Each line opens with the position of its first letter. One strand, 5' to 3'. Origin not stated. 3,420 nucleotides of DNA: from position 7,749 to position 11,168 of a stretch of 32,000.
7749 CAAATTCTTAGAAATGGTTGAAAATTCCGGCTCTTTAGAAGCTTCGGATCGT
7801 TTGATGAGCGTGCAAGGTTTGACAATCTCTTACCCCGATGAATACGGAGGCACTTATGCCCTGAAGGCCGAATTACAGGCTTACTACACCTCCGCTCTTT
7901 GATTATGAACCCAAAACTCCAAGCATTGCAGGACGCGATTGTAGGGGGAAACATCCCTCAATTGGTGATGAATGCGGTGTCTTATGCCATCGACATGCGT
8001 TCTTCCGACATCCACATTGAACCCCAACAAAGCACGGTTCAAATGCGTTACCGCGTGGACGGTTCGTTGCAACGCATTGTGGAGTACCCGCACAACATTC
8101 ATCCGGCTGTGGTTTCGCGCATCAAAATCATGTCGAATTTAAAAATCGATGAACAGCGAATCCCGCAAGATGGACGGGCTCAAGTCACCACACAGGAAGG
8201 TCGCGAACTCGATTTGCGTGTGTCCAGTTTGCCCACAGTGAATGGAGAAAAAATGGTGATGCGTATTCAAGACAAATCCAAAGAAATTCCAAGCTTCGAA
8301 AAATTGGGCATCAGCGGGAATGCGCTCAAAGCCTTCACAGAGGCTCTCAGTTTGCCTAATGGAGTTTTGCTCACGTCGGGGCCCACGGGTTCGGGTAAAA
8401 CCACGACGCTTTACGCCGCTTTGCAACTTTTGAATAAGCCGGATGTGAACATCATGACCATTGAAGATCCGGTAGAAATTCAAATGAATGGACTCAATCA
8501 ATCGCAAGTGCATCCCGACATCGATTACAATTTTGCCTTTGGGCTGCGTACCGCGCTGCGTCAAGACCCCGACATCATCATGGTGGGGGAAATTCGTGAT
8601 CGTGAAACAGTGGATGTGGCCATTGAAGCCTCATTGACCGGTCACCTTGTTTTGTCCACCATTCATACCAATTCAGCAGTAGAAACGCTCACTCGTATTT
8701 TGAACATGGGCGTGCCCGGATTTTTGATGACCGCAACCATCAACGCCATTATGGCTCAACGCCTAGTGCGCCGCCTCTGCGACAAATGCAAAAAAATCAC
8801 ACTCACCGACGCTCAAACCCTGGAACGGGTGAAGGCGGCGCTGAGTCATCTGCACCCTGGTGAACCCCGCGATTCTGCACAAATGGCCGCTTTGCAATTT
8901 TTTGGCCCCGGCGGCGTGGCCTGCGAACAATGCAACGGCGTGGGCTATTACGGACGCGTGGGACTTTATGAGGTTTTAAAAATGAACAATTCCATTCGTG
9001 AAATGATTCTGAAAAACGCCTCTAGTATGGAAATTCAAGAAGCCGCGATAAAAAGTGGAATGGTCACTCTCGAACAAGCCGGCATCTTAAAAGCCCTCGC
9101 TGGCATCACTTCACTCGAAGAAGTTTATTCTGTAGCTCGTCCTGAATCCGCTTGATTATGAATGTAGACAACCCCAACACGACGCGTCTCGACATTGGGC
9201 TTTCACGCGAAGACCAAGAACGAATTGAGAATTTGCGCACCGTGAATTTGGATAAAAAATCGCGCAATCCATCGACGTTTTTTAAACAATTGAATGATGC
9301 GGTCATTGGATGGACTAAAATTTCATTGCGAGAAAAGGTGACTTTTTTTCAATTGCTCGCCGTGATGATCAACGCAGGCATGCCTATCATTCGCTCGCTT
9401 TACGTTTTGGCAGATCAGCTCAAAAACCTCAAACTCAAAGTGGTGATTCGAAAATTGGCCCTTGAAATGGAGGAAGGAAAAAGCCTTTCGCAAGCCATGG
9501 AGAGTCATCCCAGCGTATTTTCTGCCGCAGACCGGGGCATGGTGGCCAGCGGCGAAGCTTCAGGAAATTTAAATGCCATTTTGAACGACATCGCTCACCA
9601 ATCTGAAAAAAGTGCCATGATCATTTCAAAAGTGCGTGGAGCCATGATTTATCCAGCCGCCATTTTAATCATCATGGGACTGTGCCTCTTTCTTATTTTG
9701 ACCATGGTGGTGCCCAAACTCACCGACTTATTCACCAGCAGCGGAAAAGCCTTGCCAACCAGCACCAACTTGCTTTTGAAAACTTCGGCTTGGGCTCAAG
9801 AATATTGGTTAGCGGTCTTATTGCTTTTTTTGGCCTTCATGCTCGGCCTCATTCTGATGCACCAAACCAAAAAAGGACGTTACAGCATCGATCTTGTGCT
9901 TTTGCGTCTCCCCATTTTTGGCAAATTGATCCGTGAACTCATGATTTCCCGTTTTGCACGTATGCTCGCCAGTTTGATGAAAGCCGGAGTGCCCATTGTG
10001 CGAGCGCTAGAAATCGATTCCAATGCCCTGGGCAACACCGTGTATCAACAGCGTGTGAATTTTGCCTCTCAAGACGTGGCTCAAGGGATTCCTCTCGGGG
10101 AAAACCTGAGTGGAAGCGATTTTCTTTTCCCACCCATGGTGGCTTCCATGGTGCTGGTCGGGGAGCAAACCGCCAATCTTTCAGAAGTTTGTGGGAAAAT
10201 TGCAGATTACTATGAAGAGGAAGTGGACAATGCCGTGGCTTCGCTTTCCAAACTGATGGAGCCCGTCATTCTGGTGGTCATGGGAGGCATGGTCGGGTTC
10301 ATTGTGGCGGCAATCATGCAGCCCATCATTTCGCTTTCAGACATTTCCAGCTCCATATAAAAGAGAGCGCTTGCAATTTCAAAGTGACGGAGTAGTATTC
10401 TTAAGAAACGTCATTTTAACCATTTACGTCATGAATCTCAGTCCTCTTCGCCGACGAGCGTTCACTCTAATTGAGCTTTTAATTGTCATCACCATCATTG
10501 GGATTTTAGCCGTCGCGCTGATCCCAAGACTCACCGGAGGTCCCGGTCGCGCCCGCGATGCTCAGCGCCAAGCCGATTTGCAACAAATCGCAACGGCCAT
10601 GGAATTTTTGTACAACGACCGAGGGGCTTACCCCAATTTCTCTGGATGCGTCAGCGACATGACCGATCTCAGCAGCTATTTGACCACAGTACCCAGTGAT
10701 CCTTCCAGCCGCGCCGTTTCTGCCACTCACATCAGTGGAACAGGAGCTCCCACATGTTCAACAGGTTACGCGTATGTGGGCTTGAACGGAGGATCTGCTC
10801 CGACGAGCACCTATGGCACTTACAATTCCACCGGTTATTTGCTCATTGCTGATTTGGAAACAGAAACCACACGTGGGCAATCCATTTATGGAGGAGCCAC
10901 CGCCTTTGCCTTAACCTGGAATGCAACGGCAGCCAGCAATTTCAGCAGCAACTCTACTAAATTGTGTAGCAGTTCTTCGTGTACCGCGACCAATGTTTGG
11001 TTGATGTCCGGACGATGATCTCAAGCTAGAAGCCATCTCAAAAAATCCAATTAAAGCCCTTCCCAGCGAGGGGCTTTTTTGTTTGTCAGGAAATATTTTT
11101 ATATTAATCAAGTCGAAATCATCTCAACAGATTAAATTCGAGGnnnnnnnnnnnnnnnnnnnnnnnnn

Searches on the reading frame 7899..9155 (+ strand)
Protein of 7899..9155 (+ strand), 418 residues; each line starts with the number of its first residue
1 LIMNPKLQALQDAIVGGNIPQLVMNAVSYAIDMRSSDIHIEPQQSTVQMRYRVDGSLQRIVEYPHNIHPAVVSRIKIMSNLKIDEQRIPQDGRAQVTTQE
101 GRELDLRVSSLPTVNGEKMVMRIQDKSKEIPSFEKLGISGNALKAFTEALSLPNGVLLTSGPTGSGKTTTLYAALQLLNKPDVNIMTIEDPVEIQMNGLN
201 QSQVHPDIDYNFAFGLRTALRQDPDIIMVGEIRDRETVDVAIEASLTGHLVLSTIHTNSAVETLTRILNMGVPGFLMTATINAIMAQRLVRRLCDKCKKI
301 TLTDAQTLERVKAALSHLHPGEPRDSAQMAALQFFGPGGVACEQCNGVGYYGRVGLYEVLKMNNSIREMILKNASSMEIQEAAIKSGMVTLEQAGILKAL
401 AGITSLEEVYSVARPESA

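Call 12: search_protein_families(library=pfam, proteins=[window:7899-9155:+], max_evalue=0.01)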
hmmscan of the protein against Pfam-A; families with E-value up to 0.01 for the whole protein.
window:7899-9155:+ (418 aa): 2 families
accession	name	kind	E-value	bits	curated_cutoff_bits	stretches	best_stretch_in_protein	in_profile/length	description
PF00437.27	T2SSE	-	4.7e-127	424.1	24.9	1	18-409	7-368/370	Type II/IV secretion system protein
PF25199.1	nSTAND_NTPase5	-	0.0019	18.5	34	1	149-195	36-83/145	Novel STAND NTPase 5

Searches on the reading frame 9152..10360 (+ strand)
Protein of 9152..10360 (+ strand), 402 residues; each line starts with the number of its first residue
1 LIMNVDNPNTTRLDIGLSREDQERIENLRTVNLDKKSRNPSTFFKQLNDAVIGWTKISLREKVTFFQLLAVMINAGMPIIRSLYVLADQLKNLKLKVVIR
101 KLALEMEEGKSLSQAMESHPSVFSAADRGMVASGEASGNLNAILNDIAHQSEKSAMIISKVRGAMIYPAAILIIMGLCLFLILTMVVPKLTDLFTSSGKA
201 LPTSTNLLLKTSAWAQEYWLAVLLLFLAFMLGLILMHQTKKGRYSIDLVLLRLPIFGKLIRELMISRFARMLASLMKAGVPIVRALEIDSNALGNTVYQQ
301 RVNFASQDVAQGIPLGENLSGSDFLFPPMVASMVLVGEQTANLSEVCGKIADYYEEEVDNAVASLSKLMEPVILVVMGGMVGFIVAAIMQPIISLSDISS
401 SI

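Call 12: search_protein_families(library=pfam, proteins=[window:9152-10360:+], max_evalue=0.01)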
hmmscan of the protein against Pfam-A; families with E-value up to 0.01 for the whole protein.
window:9152-10360:+ (402 aa): 1 family
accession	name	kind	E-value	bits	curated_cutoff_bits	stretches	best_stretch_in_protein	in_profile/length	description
PF00482.28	T2SSF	-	3.4e-53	179.3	25.2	2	268-391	1-125/125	Type II secretion system (T2SS), protein F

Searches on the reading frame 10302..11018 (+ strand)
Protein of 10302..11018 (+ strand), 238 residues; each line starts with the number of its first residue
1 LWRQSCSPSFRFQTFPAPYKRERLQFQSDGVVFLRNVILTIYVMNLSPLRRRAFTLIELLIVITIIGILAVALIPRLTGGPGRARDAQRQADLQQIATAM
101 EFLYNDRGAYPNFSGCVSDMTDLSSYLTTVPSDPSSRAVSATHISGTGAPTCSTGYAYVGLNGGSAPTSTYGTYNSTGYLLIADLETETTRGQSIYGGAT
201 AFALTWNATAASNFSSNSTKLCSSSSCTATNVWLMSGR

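Call 12: search_protein_families(library=pfam, proteins=[window:10302-11018:+], max_evalue=0.01)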
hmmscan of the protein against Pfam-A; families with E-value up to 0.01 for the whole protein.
window:10302-11018:+ (238 aa): 1 family
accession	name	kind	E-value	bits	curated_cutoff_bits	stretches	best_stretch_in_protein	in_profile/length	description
PF07963.17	N_methyl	-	2.7e-08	33.5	21.2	1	50-73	3-26/27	Prokaryotic N-terminal methylation motif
